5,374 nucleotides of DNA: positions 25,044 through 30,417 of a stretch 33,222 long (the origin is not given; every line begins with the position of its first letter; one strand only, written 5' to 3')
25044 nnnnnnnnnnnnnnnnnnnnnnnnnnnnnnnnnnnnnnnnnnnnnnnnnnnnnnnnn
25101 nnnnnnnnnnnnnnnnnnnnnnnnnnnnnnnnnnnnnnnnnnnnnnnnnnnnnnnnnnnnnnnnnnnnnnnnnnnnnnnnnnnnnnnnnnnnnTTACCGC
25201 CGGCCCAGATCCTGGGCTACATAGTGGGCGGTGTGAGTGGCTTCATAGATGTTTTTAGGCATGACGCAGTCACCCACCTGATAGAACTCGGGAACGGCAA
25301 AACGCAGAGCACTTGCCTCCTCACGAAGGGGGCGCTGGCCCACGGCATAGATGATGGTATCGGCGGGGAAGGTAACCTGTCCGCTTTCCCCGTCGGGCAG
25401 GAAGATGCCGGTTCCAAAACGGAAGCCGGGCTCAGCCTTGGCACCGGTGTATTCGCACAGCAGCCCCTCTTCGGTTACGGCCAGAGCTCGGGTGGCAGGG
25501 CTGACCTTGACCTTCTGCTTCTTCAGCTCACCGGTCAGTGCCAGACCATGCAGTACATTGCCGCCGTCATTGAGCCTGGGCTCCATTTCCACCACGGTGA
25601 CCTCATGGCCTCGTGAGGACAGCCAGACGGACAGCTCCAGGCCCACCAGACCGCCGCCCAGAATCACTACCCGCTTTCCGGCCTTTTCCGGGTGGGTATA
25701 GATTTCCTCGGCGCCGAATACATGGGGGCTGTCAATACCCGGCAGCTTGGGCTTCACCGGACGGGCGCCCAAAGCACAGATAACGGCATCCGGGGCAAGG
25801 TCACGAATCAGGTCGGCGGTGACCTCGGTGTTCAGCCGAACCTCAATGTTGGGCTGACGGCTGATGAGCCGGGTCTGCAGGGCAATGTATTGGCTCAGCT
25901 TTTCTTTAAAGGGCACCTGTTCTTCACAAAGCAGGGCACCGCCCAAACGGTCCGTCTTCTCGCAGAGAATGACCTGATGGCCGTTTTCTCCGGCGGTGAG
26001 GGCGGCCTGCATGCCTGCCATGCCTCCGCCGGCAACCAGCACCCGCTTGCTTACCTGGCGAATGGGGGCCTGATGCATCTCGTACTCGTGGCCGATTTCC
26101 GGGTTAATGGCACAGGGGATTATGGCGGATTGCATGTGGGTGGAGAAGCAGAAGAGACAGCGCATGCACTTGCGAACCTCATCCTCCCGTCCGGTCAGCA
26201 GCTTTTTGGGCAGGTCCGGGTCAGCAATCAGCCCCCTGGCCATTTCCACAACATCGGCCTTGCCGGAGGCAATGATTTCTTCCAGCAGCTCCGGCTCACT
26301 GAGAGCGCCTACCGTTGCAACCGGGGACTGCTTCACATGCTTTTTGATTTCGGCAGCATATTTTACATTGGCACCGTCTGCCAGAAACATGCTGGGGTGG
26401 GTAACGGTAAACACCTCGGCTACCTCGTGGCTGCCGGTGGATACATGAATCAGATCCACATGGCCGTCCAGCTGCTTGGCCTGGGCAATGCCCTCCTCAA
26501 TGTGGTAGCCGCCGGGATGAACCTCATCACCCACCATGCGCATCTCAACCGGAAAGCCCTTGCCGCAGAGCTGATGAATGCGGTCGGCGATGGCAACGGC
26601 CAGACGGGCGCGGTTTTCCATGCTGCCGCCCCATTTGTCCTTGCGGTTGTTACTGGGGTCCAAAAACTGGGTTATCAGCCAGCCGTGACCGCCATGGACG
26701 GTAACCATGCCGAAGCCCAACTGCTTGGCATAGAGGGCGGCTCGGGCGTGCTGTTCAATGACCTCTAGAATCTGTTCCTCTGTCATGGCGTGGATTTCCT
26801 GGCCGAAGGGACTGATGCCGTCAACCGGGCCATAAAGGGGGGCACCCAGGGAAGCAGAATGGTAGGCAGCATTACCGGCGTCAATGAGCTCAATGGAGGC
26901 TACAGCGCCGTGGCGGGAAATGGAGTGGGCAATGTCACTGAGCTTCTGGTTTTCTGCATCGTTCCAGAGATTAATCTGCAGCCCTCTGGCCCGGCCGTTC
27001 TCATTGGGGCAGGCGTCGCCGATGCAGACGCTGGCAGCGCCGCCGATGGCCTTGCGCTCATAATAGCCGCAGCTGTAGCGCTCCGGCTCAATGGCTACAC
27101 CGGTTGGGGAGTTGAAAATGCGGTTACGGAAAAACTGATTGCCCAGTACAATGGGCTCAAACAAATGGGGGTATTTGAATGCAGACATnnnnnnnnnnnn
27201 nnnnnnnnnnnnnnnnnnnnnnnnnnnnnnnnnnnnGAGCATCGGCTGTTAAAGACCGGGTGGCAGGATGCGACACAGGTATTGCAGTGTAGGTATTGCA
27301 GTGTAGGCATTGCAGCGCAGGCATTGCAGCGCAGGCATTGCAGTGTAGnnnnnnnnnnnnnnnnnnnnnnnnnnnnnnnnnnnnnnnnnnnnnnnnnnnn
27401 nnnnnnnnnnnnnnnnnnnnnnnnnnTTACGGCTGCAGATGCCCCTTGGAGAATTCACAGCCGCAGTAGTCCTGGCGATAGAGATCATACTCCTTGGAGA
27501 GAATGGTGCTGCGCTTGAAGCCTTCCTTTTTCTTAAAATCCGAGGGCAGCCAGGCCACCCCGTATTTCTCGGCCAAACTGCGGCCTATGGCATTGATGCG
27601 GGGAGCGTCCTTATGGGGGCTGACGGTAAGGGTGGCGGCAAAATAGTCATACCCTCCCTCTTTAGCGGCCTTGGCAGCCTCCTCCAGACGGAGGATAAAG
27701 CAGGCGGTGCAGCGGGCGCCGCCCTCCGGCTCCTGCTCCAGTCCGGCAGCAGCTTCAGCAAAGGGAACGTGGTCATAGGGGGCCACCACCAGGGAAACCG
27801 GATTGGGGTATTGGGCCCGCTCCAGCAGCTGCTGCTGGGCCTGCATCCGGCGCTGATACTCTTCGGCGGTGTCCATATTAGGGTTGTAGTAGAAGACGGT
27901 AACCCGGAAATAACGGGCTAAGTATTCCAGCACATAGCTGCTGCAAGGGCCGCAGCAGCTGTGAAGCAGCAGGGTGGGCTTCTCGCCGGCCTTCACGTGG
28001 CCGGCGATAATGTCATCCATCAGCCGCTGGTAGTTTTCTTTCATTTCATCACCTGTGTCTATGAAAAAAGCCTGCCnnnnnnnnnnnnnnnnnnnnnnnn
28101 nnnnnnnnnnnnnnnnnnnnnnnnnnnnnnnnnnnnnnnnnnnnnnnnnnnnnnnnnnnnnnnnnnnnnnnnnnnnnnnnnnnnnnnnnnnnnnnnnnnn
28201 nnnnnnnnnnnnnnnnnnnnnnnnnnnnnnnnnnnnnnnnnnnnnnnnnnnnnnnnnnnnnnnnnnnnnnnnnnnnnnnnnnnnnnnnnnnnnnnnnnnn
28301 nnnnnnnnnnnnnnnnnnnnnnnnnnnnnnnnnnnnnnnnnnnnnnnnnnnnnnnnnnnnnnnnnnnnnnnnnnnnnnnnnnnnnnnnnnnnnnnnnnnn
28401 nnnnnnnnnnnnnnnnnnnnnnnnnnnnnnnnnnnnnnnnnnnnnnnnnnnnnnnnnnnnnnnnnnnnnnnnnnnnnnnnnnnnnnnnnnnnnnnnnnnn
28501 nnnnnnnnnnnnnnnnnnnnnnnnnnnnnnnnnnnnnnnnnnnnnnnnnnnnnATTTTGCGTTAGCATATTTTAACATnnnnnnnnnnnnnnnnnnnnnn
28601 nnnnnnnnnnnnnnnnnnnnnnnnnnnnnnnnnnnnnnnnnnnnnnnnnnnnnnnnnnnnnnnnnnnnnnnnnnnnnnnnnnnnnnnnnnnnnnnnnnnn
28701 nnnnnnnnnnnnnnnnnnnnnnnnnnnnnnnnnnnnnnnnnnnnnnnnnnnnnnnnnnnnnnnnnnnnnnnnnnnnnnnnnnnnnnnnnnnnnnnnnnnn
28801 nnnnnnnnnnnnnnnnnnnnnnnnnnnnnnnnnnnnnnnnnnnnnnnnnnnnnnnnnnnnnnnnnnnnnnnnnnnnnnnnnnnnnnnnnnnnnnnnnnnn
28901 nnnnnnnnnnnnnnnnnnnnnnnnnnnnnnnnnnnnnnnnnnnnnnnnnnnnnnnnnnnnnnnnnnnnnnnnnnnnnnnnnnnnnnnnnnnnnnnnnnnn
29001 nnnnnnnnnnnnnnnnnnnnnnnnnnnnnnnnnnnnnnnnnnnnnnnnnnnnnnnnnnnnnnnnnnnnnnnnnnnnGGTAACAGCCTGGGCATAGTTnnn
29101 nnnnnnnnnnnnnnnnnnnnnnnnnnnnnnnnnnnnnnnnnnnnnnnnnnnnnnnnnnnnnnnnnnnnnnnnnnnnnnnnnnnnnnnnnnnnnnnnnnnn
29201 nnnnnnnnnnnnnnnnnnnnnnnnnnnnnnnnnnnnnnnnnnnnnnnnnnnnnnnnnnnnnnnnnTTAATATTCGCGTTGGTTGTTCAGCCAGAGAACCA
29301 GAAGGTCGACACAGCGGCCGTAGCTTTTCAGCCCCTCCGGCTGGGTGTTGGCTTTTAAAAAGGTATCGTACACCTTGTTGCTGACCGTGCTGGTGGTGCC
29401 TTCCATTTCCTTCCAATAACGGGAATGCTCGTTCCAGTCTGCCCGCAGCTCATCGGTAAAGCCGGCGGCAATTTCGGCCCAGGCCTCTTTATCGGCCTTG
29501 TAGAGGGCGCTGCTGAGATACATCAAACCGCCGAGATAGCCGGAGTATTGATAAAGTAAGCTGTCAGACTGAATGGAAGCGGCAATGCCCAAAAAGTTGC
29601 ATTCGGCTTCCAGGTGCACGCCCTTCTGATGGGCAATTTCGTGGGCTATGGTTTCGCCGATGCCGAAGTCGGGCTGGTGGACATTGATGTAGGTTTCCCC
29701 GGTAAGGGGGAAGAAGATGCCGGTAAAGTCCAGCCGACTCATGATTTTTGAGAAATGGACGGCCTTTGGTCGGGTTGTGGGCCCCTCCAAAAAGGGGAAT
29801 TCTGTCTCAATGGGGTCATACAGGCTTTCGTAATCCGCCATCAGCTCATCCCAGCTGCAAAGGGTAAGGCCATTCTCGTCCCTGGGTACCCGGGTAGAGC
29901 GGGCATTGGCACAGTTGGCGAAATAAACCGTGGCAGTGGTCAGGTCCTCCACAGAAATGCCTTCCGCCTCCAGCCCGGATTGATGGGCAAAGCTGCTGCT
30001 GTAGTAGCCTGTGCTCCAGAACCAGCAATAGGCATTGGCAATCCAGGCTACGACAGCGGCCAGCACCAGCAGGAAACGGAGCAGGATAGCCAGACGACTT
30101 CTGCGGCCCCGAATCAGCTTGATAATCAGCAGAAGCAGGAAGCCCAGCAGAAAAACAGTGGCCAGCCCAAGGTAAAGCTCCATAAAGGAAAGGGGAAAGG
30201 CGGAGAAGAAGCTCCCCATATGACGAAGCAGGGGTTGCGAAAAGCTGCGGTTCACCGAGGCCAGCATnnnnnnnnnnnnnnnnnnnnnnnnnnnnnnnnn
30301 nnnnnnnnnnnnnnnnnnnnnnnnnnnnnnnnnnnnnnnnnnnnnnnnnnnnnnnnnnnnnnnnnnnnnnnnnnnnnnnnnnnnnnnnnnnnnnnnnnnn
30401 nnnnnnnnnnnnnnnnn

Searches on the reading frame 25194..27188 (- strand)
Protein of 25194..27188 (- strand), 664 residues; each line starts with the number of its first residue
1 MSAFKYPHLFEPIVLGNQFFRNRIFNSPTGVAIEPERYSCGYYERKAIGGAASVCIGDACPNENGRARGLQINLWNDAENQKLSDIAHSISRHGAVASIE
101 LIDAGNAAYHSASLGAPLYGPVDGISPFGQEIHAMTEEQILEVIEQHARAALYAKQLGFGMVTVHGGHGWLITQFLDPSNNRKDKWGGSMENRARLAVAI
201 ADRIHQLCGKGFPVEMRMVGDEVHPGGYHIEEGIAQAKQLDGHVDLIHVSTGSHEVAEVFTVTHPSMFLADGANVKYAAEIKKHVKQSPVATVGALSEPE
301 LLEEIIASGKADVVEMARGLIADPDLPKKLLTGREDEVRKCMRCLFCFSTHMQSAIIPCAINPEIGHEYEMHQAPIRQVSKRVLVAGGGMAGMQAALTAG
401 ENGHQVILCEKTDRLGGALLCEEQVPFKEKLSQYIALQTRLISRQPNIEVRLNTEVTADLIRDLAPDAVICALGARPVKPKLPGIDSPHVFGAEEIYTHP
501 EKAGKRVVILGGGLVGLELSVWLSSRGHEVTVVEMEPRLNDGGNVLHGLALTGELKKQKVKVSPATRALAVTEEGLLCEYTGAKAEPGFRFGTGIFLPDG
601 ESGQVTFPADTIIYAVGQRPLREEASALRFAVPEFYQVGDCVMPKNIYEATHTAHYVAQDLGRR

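Call 10: search_protein_families(library=pfam, proteins=[window:25194-27188:-])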
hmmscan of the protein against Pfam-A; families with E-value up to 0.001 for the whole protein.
window:25194-27188:- (664 aa): 13 families
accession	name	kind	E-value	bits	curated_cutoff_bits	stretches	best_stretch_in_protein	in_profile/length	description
PF00724.26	Oxidored_FMN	-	2.3e-49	169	27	1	9-337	2-342/342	NADH:flavin oxidoreductase / NADH oxidase family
PF07992.20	Pyr_redox_2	-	2.9e-27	96.3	26.1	1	382-635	2-270/291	Pyridine nucleotide-disulphide oxidoreductase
PF00070.33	Pyr_redox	-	1.4e-12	48.3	22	1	506-574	1-69/82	Pyridine nucleotide-disulphide oxidoreductase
PF12831.13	FAD_oxidored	-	2.7e-10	40.5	27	1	383-419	2-38/416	FAD dependent oxidoreductase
PF13450.12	NAD_binding_8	-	3e-10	40.7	21.9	1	385-423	1-39/68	NAD(P)-binding Rossmann-like domain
PF00890.30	FAD_binding_2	-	1.6e-09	37.9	20.4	1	383-419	2-38/414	FAD binding domain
PF01266.30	DAO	-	3.4e-09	37.1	27.9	1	506-541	1-36/353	FAD dependent oxidoreductase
PF03486.20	HI0933_like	-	4.6e-07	30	50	1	382-418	2-38/244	HI0933-like protein Rossmann domain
PF13738.12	Pyr_redox_3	-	1.8e-06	27.9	30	0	467-539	126-199/305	Pyridine nucleotide-disulphide oxidoreductase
PF01262.27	AlaDh_PNT_C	-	4.6e-06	26.6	23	0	382-411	30-59/214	Alanine dehydrogenase/PNT, C-terminal domain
PF01134.28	GIDA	-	4.2e-05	23.2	22.1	1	383-416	2-36/391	Glucose inhibited division protein A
PF01494.25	FAD_binding_3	-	0.00028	20.6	22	0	507-535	4-32/349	FAD binding domain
PF03721.20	UDPG_MGDP_dh_N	-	0.00036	20.6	27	0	506-536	2-32/187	UDP-glucose/GDP-mannose dehydrogenase family, NAD binding domain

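Call 12: search_protein_families(library=ncbifam, proteins=[window:25194-27188:-])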
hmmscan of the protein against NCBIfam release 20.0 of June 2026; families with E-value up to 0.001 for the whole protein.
window:25194-27188:- (664 aa): 110 families (the best 25 are shown)
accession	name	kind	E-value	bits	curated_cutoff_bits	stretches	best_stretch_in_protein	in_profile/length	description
TIGR03997.1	mycofact_OYE_2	equivalog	7.9e-108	361.5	793.15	1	8-660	1-644/645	mycofactocin system FadH/OYE family oxidoreductase 2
NF041087.1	bile_acid_BaiCD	equivalog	2.9e-104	349.5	825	1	6-659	1-640/642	bile acid Fe-S flavoenzyme BaiCD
NF045599.1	bili_reduct_long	exception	8.1e-98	328.3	750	1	9-660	1-640/641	bilirubin reductase, long form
NF045592.1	bili_reduct_N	equivalog_domain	3e-48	164.8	425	1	9-362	2-363/363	bilirubin reductase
NF010047.0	PRK13523.1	equivalog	1.3e-44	152.6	431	1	8-331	4-321/339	NADPH dehydrogenase NamA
TIGR03996.1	mycofact_OYE_1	hypoth_equivalog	6.5e-43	147.2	627.9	1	14-567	7-564/633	mycofactocin system FadH/OYE family oxidoreductase 1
NF006101.0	PRK08255.1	equivalog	5.2e-33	114.1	1078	1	6-325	396-725/768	bifunctional salicylyl-CoA 5-hydroxylase/oxidoreductase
NF007899.0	PRK10605.1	subfamily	2.4e-20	73.1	403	1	134-331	151-338/365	N-ethylmaleimide reductase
TIGR01350.1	lipoamide_DH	equivalog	9.4e-19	67.4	408.8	1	450-579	119-245/461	dihydrolipoyl dehydrogenase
NF009410.0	PRK12771.1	subfamily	1.4e-17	63.5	516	2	372-493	130-252/566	NAD(P)-binding protein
NF004946.0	PRK06292.2-4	subfamily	1.1e-14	54.1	634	1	462-620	131-286/487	dihydrolipoyl dehydrogenase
NF003437.0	PRK04965.1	equivalog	2.9e-14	52.9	392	2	367-477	129-239/378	NADH:flavorubredoxin reductase NorW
NF004943.0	PRK06292.2-1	equivalog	5.8e-14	51.7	432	1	465-648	131-314/456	dihydrolipoyl dehydrogenase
NF003585.0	PRK05249.1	equivalog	1.1e-13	50.7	465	1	457-540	130-212/464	Si-specific NAD(P)(+) transhydrogenase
TIGR02053.1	MerA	equivalog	1.3e-13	50.8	454.45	1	462-573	125-236/465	mercury(II) reductase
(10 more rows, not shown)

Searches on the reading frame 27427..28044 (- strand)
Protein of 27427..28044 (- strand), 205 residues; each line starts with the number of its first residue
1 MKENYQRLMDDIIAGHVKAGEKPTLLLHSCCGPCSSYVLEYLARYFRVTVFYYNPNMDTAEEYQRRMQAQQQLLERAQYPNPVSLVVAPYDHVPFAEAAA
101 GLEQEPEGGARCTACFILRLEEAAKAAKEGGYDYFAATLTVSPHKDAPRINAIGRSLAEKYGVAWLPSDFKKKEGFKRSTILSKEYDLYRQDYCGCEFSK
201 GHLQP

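Call 10: search_protein_families(library=pfam, proteins=[window:27427-28044:-])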
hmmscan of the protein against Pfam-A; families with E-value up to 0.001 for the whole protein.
window:27427-28044:- (205 aa): 1 family
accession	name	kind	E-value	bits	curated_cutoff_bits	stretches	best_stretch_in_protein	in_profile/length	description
PF02677.20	QueH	-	2.2e-66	223.7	23.5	1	25-200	1-173/175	Epoxyqueuosine reductase QueH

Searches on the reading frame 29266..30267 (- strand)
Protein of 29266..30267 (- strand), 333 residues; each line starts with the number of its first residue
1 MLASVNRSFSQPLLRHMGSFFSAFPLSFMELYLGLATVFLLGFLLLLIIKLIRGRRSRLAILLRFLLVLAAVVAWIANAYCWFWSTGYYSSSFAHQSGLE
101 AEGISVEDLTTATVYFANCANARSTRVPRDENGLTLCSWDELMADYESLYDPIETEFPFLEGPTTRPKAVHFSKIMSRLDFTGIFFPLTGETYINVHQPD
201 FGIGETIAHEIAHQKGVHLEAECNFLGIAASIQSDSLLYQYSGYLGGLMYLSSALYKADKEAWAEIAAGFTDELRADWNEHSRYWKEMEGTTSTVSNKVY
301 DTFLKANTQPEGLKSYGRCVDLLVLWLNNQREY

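Call 10: search_protein_families(library=pfam, proteins=[window:29266-30267:-])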
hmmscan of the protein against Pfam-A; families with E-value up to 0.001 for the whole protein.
window:29266-30267:- (333 aa): 1 family
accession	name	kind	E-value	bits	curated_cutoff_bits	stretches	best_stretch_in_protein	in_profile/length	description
PF12725.13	DUF3810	-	6.3e-85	285.7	28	1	10-324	6-311/311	Protein of unknown function (DUF3810)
